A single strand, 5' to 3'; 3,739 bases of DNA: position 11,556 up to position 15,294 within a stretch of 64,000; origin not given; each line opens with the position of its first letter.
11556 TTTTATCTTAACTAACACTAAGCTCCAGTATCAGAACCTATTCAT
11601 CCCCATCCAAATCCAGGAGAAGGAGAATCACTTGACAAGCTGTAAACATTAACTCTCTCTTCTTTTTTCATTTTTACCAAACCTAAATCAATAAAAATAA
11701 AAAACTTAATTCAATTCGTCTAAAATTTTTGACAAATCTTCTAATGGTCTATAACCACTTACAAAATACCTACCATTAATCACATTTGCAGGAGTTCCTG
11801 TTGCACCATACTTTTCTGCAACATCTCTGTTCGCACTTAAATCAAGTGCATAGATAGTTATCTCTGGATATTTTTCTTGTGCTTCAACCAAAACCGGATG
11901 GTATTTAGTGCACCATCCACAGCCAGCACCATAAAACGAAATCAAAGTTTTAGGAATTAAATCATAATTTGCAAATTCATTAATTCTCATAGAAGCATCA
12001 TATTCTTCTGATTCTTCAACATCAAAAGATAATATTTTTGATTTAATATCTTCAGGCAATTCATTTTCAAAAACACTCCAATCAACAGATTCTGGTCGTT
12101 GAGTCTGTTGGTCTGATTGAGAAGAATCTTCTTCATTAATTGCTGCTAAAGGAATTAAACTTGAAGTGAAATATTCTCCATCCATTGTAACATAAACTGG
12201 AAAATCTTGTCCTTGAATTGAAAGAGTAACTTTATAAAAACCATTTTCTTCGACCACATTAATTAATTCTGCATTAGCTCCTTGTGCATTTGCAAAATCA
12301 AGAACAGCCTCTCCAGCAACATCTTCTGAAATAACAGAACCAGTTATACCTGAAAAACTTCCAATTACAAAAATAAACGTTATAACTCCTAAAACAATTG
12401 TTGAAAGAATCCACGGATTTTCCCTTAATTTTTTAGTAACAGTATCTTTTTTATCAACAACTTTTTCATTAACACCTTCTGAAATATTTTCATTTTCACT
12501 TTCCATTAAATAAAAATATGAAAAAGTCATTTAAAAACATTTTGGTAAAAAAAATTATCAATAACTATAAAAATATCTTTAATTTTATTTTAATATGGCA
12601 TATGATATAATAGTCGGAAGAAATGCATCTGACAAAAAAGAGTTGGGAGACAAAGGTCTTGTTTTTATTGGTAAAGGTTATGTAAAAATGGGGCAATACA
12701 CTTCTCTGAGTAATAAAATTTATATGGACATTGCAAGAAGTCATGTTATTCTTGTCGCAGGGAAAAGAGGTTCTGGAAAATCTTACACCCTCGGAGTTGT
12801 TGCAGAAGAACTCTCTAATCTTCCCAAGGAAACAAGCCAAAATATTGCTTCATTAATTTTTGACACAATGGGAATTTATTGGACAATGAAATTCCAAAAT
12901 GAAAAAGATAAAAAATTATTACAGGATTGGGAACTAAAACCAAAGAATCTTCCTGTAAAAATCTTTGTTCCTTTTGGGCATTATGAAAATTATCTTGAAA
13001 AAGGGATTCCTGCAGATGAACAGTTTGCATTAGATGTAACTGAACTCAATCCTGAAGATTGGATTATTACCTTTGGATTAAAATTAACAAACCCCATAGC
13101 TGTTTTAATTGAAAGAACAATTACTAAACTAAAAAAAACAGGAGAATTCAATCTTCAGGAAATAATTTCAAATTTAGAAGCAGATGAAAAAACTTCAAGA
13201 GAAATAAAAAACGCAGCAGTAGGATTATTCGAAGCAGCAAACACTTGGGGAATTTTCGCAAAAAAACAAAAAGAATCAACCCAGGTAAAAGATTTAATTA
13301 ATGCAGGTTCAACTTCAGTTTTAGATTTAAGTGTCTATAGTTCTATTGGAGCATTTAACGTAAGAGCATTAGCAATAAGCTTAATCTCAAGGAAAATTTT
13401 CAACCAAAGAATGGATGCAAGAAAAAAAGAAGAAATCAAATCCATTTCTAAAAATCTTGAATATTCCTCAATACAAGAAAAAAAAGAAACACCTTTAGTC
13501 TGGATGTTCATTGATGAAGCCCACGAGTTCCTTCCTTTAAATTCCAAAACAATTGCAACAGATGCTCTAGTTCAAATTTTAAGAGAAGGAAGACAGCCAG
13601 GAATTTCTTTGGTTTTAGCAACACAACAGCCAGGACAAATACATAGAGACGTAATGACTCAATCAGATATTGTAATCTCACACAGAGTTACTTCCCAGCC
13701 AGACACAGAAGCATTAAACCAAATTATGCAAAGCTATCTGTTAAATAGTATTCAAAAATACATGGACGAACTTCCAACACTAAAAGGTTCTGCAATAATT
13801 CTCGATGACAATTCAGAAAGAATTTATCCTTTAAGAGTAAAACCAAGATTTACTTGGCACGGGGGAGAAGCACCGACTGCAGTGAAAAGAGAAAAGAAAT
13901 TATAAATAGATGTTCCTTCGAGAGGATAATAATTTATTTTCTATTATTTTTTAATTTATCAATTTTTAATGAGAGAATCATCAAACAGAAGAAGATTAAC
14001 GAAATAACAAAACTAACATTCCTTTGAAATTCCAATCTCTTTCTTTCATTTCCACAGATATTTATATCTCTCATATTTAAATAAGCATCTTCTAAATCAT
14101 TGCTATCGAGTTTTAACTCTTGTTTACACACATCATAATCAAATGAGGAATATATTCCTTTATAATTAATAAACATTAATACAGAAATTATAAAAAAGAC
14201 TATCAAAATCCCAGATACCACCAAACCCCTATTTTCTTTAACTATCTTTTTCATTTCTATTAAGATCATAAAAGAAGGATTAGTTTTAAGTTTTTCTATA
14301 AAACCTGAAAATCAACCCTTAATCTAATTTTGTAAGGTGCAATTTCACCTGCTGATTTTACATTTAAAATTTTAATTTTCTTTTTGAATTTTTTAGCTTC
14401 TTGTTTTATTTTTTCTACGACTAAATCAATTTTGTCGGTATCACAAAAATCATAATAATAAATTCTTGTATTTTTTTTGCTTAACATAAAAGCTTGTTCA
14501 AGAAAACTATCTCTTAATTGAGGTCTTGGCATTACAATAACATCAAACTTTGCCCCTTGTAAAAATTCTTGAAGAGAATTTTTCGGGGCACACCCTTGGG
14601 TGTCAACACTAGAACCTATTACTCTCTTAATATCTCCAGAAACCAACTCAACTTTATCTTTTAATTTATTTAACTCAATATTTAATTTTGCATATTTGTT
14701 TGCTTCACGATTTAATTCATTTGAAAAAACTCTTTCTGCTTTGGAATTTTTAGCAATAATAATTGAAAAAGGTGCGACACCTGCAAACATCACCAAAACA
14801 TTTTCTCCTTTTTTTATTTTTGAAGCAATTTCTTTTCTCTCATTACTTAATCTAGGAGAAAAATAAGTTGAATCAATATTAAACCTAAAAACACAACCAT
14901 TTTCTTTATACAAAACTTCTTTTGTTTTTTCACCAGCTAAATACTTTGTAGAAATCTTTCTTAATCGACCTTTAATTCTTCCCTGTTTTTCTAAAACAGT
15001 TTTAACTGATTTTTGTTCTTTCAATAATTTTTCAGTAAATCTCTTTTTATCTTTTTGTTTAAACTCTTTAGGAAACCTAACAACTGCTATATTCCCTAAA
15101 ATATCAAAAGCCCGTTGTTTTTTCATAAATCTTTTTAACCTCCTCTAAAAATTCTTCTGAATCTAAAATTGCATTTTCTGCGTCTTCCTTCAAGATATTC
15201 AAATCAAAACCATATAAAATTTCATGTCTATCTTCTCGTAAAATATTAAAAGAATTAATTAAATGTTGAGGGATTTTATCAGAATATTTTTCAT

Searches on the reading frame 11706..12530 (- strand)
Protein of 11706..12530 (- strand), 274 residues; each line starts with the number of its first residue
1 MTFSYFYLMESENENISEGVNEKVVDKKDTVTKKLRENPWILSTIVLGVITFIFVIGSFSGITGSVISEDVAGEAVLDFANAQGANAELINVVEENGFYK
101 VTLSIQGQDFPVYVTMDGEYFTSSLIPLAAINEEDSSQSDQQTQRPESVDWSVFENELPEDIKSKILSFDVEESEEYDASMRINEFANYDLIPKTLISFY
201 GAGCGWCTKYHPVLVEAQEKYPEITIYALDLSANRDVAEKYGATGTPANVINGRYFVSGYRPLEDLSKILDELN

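Call 33: search_protein_families(library=pfam, proteins=[window:11706-12530:-], max_evalue=0.001)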
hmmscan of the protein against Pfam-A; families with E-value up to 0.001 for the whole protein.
window:11706-12530:- (274 aa): 3 families
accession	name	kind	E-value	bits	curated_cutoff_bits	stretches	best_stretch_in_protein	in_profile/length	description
PF00085.26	Thioredoxin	-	3.2e-08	33.9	23.5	1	194-250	20-77/103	Thioredoxin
PF13192.12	Thioredoxin_3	-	2.2e-06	28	24.8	1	200-269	6-74/76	Thioredoxin domain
PF01323.26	DSBA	-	2.9e-05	24.4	25.6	0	231-270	152-190/191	DSBA-like thioredoxin domain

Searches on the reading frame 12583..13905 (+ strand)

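Call 33: search_protein_families(library=pfam, proteins=[window:12583-13905:+], max_evalue=0.001)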
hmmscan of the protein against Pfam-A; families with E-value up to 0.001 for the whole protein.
window:12583-13905:+ (440 aa): 5 families
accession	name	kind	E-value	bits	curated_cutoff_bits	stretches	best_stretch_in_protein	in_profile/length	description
PF01935.23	DUF87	-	1e-11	45.8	23.2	1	45-254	13-206/220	Helicase HerA, central domain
PF05872.18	HerA_C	-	4.1e-08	32.8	22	1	302-395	255-349/502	Helicase HerA-like C-terminal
PF05707.18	Zot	-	2.4e-06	27.6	20.3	1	283-367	55-145/197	Zonular occludens toxin (Zot)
PF01580.24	FtsK_SpoIIIE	-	0.00019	21.4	24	0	34-70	20-56/221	FtsK/SpoIIIE family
PF00004.35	AAA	-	0.00027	21.8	21.2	0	300-365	54-127/131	ATPase family associated with various cellular activities (AAA)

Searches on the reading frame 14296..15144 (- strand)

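Call 33: search_protein_families(library=pfam, proteins=[window:14296-15144:-], max_evalue=0.001)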
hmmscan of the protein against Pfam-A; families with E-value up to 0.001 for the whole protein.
window:14296-15144:- (282 aa): 2 families
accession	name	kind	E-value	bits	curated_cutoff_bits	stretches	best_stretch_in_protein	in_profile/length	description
PF02475.24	TRM5-TYW2_MTfase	-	7.3e-36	124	28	1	79-257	3-163/164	TRM5/TYW2 methyltransferase domain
PF25133.1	TYW2_N_2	-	4.2e-10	40.1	27.7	1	10-74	18-79/79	TYW2 N-terminal domain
